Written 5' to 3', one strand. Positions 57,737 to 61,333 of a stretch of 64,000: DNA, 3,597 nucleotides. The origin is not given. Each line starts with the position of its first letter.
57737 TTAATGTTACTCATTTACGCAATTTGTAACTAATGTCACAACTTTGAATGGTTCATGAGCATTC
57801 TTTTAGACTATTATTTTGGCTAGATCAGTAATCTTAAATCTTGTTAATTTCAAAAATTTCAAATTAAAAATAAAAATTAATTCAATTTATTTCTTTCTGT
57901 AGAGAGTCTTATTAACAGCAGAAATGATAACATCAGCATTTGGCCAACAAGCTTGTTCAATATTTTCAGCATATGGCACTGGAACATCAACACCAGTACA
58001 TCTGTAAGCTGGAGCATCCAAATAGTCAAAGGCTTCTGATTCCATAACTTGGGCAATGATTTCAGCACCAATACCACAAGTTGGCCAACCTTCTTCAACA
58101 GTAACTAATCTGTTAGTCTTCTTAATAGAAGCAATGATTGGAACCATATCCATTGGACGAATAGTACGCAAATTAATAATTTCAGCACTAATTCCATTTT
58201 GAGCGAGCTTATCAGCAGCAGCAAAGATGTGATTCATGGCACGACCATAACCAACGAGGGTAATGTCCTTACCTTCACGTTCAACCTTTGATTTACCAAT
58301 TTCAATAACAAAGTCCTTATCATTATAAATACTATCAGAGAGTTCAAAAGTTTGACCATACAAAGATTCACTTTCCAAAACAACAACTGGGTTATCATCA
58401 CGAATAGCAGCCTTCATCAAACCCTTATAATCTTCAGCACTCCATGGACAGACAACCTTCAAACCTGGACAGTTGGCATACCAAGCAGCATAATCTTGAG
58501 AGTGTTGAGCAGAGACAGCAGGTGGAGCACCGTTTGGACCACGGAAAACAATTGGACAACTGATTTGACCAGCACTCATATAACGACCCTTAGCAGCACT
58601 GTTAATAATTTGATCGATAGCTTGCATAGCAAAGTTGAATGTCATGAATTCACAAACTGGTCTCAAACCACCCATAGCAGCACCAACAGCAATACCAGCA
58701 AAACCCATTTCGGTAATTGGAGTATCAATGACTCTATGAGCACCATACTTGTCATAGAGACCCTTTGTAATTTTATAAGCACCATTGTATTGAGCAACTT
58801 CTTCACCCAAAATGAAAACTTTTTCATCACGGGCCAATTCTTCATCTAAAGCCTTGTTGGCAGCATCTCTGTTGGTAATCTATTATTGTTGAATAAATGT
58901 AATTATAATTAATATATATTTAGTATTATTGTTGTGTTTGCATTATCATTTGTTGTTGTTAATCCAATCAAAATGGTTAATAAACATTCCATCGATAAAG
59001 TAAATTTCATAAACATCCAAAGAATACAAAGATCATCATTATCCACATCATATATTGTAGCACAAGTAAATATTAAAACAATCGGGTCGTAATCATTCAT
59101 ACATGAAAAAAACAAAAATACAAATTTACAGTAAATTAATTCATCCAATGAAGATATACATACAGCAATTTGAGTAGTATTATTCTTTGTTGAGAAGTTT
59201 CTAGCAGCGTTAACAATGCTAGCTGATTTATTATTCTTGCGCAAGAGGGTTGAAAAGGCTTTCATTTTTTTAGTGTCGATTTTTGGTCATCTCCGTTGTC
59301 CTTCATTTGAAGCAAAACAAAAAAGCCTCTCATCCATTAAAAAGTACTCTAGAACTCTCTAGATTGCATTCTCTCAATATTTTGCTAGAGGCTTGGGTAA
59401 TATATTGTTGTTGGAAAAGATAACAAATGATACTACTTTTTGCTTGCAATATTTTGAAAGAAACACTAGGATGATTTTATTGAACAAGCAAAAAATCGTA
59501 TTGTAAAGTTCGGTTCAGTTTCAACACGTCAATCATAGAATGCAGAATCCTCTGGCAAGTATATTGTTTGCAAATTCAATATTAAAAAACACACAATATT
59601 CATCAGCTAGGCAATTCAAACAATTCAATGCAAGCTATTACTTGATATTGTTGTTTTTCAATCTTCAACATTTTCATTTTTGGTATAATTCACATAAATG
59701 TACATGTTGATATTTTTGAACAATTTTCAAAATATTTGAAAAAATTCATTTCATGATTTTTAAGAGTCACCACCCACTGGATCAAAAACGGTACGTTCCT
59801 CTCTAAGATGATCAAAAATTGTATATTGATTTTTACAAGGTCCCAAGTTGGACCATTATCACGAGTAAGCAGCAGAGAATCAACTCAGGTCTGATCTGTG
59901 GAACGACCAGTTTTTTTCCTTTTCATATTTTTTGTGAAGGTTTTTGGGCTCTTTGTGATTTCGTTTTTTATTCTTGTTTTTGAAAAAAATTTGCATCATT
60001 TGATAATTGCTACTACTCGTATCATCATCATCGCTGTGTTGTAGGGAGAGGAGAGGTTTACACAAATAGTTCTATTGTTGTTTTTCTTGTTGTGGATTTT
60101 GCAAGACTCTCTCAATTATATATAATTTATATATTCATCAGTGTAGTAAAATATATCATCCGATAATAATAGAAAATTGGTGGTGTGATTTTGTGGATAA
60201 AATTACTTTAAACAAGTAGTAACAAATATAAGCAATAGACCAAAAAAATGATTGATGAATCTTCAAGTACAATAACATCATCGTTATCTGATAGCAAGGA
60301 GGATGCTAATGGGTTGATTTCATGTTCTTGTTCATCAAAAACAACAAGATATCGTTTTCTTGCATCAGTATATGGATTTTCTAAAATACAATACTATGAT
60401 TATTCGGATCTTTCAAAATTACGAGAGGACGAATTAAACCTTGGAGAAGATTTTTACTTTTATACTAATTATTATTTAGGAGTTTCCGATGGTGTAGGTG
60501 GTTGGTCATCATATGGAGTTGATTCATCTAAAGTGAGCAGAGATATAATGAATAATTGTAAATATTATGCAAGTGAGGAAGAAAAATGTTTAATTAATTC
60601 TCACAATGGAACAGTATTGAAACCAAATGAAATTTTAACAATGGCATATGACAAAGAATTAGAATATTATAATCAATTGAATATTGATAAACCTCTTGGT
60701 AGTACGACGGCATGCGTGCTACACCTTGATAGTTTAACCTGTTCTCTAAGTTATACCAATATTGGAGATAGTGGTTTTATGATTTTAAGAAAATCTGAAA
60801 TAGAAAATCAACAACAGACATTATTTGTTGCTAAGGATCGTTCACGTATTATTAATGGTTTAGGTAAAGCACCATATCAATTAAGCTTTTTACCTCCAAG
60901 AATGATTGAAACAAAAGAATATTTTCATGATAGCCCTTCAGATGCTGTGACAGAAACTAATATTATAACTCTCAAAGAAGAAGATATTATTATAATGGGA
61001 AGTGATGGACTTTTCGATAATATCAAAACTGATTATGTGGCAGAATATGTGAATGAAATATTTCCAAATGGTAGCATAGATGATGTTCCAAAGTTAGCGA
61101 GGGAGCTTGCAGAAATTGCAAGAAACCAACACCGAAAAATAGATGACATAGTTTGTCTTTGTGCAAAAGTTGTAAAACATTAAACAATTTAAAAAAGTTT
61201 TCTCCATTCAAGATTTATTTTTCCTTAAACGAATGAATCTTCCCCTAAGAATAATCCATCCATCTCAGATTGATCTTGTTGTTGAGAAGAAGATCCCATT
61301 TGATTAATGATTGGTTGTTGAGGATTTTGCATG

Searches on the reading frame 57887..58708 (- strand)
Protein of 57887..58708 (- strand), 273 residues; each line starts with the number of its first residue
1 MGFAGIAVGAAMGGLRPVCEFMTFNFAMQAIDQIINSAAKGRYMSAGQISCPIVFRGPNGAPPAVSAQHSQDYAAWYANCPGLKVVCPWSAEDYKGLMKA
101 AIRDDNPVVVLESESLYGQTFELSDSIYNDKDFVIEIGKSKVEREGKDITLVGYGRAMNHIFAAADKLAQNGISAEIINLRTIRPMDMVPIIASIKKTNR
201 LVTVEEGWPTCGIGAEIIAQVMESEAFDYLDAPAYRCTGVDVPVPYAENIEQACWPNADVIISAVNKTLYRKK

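Call 80: search_protein_families(library=pfam, proteins=[window:57887-58708:-], max_evalue=0.001)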
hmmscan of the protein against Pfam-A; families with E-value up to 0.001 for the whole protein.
window:57887-58708:- (273 aa): 2 families
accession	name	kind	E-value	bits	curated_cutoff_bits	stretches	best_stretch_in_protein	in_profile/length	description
PF02780.25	Transketolase_C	-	8.8e-41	139.1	25.9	1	138-260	1-123/124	Transketolase, C-terminal domain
PF02779.29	Transket_pyr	-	1.5e-27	96.8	27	1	2-118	59-173/174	Transketolase, pyrimidine binding domain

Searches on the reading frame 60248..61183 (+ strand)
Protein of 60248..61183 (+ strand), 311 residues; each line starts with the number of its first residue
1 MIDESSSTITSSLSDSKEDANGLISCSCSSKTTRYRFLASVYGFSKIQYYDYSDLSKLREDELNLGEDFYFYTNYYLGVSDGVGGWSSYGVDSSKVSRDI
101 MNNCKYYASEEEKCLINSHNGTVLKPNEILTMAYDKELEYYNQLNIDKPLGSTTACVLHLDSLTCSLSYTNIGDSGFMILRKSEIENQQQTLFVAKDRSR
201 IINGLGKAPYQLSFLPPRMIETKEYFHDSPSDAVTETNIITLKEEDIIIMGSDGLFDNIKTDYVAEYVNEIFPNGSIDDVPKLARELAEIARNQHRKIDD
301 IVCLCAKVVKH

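Call 80: search_protein_families(library=pfam, proteins=[window:60248-61183:+], max_evalue=0.001)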
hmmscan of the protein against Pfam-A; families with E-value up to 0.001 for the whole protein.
window:60248-61183:+ (311 aa): 2 families
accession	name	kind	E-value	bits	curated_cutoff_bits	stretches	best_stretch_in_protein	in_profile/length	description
PF00481.26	PP2C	-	4.5e-06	27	20.3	1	117-294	70-249/255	Protein phosphatase 2C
PF07228.17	SpoIIE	-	1.4e-05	25.6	25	0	233-308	111-191/192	Stage II sporulation protein E (SpoIIE)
